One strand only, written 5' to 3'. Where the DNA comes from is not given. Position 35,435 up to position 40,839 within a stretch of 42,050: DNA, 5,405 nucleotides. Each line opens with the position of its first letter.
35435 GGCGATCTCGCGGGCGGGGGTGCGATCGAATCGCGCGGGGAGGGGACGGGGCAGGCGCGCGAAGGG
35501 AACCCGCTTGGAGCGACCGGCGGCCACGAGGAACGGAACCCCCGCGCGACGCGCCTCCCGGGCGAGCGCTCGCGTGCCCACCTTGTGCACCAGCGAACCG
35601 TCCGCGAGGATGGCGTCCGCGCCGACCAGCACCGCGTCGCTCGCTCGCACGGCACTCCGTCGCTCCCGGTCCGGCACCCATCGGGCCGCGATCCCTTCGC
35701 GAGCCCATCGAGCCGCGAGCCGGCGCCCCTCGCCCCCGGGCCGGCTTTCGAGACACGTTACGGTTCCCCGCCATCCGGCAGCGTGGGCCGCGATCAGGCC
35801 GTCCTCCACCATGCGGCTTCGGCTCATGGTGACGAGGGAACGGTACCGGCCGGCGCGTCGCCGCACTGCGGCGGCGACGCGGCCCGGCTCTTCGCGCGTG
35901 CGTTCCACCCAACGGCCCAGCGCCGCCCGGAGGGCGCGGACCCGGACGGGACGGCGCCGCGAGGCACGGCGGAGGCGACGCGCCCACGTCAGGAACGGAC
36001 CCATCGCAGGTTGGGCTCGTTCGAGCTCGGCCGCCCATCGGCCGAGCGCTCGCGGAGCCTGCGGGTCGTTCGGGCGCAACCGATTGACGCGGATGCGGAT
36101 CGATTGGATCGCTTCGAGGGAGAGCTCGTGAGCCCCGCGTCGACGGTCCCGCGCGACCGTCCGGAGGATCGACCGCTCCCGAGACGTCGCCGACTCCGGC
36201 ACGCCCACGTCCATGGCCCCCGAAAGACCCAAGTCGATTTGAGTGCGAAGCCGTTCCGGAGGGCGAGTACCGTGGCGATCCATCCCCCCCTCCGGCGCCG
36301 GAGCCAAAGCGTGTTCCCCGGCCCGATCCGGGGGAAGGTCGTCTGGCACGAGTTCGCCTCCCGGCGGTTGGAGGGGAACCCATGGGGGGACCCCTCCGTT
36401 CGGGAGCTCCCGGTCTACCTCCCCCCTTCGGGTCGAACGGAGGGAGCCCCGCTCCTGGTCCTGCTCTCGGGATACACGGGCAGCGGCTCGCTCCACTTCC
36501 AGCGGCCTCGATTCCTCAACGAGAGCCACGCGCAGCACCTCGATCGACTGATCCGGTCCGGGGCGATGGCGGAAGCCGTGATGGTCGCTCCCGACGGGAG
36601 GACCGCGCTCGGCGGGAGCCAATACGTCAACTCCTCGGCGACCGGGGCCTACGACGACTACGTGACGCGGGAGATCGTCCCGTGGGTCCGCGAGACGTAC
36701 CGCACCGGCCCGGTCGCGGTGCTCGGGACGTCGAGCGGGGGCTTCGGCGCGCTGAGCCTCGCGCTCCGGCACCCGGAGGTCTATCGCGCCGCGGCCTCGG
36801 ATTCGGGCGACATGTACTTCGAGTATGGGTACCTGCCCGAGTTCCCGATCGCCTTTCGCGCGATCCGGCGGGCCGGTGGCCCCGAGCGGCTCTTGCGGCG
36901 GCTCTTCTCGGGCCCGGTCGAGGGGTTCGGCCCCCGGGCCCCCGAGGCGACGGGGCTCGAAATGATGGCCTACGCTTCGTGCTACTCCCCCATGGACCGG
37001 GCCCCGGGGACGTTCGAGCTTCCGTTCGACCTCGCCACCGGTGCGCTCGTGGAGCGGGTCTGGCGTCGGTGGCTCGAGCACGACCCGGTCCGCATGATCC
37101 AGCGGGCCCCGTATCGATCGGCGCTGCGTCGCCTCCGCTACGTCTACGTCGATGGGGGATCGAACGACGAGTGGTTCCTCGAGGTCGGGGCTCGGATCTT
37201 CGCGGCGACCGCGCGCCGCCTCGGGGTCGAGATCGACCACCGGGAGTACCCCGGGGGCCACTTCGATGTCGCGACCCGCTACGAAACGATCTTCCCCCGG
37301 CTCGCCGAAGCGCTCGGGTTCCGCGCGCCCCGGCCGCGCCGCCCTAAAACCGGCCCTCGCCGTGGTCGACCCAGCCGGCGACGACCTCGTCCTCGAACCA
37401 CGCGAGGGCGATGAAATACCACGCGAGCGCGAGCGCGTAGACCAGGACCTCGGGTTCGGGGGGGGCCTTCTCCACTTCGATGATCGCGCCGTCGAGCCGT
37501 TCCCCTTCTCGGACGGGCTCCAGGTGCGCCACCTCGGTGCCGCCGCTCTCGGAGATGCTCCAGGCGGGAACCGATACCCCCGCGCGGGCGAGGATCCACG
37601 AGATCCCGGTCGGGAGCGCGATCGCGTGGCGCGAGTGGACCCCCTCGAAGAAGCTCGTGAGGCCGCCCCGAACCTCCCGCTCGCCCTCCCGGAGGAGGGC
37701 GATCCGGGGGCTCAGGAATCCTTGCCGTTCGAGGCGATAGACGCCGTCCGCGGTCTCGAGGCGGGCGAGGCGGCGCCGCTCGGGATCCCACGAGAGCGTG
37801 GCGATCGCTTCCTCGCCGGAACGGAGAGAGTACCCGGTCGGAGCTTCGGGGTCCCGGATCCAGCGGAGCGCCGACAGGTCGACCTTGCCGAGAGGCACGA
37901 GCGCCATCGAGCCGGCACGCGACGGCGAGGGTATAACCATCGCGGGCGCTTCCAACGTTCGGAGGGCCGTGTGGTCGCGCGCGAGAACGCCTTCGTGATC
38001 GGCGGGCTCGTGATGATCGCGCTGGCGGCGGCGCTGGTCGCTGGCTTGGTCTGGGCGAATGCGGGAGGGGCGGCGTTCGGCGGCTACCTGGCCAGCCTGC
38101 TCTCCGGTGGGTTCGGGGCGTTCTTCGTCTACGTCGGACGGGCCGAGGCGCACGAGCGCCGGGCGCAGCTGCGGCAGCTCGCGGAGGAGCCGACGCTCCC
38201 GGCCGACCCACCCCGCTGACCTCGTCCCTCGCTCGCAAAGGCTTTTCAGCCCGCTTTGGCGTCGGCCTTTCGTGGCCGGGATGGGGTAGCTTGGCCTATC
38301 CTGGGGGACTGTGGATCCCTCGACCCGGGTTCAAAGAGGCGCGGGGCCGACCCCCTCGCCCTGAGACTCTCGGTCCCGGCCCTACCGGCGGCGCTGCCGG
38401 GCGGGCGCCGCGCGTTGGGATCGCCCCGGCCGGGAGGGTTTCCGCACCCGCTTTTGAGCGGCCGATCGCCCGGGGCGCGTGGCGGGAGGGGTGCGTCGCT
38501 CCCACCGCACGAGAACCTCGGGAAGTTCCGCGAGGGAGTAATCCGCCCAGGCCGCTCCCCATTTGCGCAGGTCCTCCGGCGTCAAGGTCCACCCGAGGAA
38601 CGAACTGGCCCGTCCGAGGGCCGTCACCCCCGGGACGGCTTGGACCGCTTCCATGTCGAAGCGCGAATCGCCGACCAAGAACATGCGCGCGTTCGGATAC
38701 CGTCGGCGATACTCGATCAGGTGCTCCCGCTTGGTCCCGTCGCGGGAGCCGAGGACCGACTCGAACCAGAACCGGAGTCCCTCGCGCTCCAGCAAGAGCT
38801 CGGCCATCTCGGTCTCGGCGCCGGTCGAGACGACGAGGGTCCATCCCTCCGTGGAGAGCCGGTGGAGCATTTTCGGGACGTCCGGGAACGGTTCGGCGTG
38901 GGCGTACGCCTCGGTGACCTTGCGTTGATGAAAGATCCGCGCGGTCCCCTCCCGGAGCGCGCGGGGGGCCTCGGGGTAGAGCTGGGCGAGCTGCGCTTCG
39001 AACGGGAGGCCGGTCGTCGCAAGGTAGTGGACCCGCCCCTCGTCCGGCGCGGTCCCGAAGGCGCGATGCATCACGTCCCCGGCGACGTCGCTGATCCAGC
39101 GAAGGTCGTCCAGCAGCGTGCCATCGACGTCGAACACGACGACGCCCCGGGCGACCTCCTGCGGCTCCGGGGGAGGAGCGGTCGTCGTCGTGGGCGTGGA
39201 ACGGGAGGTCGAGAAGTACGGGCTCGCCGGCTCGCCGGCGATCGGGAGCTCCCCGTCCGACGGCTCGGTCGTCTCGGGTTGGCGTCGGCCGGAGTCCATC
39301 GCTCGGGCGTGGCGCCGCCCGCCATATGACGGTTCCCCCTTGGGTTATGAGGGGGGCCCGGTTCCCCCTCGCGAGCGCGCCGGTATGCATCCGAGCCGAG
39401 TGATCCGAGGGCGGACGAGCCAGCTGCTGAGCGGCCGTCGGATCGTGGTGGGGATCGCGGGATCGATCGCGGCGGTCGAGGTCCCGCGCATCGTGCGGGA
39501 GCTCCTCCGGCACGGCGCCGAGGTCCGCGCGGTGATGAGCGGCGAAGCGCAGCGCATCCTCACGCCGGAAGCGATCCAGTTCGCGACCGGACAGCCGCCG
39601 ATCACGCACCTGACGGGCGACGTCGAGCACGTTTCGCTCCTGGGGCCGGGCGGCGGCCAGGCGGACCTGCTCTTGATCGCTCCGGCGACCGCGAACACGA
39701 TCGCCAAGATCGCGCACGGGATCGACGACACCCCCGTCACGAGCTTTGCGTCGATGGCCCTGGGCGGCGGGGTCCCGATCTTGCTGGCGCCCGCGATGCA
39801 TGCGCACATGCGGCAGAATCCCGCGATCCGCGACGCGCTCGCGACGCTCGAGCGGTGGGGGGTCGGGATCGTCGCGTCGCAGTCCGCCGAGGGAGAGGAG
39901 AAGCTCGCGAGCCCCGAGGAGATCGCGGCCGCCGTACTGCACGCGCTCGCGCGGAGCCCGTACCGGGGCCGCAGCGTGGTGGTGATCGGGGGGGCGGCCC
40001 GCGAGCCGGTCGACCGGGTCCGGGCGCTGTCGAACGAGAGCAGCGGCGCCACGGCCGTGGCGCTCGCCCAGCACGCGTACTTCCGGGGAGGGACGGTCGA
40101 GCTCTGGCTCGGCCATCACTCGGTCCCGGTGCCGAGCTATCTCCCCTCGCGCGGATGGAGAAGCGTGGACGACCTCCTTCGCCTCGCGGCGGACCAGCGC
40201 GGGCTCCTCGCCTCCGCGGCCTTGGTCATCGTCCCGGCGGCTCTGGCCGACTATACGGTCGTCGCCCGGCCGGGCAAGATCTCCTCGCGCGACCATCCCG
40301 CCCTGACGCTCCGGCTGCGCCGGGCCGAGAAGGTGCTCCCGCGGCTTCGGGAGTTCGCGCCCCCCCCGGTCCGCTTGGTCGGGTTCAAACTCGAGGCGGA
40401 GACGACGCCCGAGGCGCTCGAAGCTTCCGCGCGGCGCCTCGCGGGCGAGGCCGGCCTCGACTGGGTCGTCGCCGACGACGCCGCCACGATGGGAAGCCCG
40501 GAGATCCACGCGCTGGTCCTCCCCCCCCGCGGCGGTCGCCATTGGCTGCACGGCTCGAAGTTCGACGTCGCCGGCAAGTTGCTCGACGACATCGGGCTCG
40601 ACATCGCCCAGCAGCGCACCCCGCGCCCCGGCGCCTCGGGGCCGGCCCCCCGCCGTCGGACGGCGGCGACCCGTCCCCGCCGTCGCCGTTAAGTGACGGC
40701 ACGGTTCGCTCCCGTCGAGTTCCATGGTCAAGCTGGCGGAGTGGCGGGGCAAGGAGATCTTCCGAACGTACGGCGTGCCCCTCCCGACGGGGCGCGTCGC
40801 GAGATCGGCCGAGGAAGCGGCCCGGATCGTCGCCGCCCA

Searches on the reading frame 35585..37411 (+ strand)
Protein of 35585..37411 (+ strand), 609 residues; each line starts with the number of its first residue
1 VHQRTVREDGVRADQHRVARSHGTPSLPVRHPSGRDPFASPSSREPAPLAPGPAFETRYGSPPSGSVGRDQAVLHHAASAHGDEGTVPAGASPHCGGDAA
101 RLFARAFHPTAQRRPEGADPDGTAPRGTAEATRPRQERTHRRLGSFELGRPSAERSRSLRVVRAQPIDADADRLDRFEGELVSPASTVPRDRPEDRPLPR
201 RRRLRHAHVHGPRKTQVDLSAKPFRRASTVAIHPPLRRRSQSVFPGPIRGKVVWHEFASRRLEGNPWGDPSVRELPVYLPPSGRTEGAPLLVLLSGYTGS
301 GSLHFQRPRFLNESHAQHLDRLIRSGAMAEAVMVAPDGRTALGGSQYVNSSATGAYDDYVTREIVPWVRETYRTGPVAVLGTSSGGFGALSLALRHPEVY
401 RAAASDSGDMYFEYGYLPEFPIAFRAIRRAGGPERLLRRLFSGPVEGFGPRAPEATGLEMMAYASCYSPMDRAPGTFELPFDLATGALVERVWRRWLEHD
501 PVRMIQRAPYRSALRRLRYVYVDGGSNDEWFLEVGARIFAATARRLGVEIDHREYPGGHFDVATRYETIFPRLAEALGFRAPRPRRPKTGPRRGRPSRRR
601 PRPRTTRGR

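Call 65: search_protein_families(library=pfam, proteins=[window:35585-37411:+], max_evalue=0.05)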
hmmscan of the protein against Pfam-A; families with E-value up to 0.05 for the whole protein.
window:35585-37411:+ (609 aa): 5 families
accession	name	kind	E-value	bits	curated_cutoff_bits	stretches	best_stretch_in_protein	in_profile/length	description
PF00756.26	Esterase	-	7.6e-19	68.9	22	1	275-559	10-235/251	Putative esterase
PF00561.26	Abhydrolase_1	-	1.1e-05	25.6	25.8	1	336-409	33-104/245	alpha/beta hydrolase fold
PF12146.15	Hydrolase_4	-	0.019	14.7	27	1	362-402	63-103/239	Serine aminopeptidase, S33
PF02129.25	Peptidase_S15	-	0.021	15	23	1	277-411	9-133/262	X-Pro dipeptidyl-peptidase (S15 family)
PF00326.27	Peptidase_S9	-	0.039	13.9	22.6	0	375-409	64-98/213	Prolyl oligopeptidase family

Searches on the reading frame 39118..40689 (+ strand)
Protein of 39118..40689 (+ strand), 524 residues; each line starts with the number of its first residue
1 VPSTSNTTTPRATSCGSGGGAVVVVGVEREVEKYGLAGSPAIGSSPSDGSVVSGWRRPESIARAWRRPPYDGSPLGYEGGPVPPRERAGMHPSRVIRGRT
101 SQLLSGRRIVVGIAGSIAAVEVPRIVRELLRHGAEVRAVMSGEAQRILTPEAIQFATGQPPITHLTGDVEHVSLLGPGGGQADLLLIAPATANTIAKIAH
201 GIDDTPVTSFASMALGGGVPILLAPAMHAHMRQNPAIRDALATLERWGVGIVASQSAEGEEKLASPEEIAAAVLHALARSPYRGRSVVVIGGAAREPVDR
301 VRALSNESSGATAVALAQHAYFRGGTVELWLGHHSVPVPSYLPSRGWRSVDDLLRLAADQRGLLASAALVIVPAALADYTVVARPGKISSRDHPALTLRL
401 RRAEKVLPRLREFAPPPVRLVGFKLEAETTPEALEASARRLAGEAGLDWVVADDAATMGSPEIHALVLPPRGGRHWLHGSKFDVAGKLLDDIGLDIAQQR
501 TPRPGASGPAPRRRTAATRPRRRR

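Call 65: search_protein_families(library=pfam, proteins=[window:39118-40689:+], max_evalue=0.05)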
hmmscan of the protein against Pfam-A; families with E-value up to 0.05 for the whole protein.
window:39118-40689:+ (524 aa): 3 families
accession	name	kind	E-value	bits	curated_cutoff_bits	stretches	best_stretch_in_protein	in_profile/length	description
PF04127.22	DFP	-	1.6e-29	103.5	22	1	283-457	2-171/186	DNA/pantothenate metabolism flavoprotein C-terminal domain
PF02441.25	Flavoprotein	-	1.5e-28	99.9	22.7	1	108-275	2-160/162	Flavoprotein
PF02016.21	Peptidase_S66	-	0.024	15.2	25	0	222-292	3-75/121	LD-carboxypeptidase N-terminal domain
